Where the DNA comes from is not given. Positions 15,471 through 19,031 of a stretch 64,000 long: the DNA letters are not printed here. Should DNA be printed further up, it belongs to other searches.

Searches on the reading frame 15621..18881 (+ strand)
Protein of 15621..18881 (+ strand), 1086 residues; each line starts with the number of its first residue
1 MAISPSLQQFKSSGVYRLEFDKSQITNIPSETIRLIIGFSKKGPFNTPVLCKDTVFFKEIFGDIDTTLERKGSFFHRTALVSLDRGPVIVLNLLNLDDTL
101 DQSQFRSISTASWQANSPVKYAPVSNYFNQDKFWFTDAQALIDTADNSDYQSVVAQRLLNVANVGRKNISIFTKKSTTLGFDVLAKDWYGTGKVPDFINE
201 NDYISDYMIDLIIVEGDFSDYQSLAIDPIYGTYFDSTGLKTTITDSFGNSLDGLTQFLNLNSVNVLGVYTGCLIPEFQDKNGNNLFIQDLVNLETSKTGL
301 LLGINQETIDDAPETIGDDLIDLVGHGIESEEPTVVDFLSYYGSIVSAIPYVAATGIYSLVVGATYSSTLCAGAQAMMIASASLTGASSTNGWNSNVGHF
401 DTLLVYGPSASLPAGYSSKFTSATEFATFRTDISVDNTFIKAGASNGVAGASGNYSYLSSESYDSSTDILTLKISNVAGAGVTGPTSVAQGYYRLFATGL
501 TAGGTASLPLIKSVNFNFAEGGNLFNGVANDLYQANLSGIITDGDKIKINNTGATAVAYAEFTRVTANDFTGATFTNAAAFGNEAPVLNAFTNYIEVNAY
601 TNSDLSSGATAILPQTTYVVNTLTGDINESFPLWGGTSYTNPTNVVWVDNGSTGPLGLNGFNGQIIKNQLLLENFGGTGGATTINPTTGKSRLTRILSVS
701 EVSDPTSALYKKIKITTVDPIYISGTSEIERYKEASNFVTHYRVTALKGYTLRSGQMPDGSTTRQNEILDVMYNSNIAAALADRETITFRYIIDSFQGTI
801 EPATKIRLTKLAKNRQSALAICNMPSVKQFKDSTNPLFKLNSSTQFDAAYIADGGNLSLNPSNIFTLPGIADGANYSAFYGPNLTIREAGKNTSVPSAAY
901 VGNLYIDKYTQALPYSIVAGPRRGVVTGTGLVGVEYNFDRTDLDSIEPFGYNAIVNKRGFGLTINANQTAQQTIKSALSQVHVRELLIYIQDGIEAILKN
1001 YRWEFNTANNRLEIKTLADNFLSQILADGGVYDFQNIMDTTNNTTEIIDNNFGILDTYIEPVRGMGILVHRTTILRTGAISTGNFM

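Call 66: search_protein_families(library=pfam, proteins=[window:15621-18881:+], max_evalue=0.001)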
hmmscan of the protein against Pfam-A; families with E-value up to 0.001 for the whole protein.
window:15621-18881:+ (1086 aa): 1 family
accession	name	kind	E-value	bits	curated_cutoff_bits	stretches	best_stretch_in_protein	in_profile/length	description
PF17482.7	Phage_sheath_1C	-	3.5e-07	30.6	26.9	1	977-1072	5-101/104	Phage tail sheath C-terminal domain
